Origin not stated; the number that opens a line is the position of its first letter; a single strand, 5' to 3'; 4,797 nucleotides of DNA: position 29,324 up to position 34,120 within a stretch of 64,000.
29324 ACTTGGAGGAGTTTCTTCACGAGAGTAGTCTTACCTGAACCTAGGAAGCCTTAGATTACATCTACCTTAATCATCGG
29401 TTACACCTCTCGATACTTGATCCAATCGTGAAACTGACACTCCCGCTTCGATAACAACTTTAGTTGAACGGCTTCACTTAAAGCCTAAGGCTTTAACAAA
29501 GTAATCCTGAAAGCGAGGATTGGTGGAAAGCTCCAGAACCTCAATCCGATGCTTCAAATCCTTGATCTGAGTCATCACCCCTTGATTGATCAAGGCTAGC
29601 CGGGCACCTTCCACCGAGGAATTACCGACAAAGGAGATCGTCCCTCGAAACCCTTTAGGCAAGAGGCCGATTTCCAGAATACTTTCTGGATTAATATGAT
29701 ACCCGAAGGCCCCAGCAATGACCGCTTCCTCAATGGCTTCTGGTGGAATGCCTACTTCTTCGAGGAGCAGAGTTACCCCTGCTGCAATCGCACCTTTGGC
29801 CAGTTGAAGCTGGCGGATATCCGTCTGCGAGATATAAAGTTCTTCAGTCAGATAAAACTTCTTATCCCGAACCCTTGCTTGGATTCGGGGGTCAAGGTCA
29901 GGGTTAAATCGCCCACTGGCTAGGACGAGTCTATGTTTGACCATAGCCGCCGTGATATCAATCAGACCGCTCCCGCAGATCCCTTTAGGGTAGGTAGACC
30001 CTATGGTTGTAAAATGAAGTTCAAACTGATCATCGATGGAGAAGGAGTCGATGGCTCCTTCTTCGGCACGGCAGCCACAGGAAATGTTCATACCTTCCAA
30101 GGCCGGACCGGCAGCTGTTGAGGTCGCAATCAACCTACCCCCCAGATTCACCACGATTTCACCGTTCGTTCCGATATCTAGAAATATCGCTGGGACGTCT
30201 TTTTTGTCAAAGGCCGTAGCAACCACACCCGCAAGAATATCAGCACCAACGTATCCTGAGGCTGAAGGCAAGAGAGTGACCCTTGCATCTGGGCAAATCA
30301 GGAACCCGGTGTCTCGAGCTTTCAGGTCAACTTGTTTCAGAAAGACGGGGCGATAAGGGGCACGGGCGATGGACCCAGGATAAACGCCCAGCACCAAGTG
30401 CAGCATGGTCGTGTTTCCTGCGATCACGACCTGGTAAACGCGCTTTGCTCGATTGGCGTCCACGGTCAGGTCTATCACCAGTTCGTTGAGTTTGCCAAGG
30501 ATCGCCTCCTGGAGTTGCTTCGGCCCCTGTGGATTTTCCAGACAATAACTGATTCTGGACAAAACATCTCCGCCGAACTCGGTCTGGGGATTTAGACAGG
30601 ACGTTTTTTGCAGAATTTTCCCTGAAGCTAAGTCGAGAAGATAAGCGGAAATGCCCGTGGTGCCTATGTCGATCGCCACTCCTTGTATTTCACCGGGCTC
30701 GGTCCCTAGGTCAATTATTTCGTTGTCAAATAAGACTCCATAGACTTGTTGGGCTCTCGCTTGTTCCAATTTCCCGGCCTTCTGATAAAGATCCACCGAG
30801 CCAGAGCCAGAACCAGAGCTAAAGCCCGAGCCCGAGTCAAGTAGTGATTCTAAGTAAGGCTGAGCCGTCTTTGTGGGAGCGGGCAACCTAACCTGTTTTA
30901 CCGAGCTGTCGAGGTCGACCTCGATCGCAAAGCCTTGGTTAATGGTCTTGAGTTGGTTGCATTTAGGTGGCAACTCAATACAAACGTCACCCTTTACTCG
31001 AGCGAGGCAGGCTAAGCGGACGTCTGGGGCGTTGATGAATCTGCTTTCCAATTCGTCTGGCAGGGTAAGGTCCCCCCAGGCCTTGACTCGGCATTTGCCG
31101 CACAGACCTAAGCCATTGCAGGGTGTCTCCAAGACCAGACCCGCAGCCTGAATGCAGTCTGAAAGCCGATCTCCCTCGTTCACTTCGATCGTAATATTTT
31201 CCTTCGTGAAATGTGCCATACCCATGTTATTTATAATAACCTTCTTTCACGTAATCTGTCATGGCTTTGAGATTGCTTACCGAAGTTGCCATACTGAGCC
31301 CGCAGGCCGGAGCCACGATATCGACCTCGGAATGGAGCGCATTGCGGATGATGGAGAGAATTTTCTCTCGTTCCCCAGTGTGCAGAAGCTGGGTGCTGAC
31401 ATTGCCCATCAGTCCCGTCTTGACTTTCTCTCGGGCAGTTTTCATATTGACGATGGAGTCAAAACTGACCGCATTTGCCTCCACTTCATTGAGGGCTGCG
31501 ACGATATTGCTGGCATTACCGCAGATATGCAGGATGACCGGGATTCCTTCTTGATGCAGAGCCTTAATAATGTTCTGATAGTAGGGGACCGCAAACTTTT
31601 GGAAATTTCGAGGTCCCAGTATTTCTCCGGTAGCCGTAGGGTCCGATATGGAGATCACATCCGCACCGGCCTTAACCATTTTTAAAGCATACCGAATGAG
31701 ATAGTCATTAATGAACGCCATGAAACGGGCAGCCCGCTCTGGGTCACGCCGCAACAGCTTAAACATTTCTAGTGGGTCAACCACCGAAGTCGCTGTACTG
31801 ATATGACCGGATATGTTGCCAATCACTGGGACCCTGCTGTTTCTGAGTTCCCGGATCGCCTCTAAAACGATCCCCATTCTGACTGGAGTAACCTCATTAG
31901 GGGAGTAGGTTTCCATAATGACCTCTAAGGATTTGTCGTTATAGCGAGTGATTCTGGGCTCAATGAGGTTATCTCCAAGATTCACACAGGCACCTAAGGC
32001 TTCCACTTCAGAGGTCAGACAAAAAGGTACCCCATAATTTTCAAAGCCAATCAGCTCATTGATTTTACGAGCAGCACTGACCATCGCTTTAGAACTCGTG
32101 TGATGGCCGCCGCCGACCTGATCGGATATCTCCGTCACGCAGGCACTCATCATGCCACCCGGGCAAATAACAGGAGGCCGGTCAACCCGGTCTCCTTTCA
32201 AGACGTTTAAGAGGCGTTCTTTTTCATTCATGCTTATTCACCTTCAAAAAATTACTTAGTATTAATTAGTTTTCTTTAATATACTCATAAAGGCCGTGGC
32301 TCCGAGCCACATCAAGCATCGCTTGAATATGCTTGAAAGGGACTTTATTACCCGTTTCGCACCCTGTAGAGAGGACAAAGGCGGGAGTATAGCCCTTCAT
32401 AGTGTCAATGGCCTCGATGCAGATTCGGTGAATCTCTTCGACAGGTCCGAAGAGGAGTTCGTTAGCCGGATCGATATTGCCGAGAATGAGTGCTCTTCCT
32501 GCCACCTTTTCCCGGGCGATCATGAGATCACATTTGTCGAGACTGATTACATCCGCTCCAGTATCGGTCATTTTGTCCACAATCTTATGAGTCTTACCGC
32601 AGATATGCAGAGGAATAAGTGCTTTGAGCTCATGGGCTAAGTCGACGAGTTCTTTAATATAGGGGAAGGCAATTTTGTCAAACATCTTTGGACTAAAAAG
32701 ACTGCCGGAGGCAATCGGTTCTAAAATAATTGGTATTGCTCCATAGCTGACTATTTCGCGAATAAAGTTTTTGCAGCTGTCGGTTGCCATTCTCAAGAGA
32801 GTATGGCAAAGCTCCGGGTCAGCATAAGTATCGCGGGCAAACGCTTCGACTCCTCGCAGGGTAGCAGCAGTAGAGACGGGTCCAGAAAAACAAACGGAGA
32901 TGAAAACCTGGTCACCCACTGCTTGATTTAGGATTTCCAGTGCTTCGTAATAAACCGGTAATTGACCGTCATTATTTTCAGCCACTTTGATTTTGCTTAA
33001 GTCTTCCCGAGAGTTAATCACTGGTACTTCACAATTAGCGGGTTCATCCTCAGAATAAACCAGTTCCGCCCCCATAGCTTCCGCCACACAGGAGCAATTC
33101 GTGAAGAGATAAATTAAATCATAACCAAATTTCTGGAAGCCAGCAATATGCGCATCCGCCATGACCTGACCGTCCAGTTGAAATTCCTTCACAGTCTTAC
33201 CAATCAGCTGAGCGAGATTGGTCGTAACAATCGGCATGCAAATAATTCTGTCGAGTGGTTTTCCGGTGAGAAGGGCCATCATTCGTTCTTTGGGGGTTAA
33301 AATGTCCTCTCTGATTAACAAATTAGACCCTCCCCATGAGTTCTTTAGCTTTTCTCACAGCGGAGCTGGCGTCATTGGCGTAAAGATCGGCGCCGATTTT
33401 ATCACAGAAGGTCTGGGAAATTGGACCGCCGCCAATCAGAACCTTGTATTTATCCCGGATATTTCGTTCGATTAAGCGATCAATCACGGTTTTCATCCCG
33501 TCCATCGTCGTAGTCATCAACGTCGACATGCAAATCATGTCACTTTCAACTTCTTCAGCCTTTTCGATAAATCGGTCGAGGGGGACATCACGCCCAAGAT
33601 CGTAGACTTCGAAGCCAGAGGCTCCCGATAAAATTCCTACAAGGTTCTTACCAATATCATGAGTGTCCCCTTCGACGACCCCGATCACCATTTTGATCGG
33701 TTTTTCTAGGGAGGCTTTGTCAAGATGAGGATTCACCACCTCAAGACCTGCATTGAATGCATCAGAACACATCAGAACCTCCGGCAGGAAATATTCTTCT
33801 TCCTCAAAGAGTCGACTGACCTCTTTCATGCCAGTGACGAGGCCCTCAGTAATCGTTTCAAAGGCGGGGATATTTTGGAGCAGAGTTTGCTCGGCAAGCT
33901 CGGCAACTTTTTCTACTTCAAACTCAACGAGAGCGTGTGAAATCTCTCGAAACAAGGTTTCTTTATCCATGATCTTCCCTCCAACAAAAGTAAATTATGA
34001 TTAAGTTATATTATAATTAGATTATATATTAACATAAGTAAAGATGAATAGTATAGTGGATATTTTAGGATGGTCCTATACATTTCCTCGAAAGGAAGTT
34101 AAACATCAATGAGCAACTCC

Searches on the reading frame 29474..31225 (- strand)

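Call 14: search_protein_families(library=pfam, proteins=[window:29474-31225:-], max_evalue=0.001)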
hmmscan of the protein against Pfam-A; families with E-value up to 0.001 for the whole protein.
window:29474-31225:- (583 aa): 3 families
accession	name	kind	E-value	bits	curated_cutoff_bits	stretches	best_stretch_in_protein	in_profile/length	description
PF14574.11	RACo_C_ter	-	3.8e-75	252.8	27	1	346-581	3-248/261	C-terminal domain of RACo the ASKHA domain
PF17651.6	Raco_middle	-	1.8e-54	184.2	26.8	1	182-342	2-163/163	RACo middle region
PF00111.32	Fer2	-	9.7e-07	29.1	21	1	9-78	6-77/77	2Fe-2S iron-sulfur cluster binding domain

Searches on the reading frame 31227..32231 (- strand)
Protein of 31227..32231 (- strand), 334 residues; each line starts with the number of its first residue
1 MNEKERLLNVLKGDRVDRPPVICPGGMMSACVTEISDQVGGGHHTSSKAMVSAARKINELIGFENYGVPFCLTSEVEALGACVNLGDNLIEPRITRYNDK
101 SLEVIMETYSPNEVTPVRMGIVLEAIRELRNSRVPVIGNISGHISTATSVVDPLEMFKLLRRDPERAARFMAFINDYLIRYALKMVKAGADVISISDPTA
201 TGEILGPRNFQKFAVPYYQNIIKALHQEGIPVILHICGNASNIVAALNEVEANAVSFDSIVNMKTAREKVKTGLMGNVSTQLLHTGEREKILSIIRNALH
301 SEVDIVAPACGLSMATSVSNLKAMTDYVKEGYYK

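Call 14: search_protein_families(library=pfam, proteins=[window:31227-32231:-], max_evalue=0.001)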
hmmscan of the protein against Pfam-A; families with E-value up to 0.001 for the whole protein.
window:31227-32231:- (334 aa): 1 family
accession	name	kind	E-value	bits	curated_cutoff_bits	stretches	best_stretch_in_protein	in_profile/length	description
PF01208.23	URO-D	-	1.5e-68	231.8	23.9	1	3-330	2-345/346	Uroporphyrinogen decarboxylase (URO-D)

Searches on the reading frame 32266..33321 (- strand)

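Call 14: search_protein_families(library=pfam, proteins=[window:32266-33321:-], max_evalue=0.001)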
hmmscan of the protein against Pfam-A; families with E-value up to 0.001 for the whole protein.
window:32266-33321:- (351 aa): 1 family
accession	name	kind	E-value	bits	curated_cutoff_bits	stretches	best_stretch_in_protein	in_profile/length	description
PF01208.23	URO-D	-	5.3e-68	230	23.9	1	9-341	1-345/346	Uroporphyrinogen decarboxylase (URO-D)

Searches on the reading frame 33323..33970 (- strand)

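Call 14: search_protein_families(library=pfam, proteins=[window:33323-33970:-], max_evalue=0.001)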
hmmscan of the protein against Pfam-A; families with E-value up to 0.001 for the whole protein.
window:33323-33970:- (215 aa): 2 families
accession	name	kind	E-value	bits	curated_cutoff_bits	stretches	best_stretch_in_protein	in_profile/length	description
PF02310.24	B12-binding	-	1e-22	80.7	32.1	1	93-205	2-120/121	B12 binding domain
PF02607.22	B12-binding_2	-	4.3e-19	68.9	23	1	7-79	2-73/74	B12 binding domain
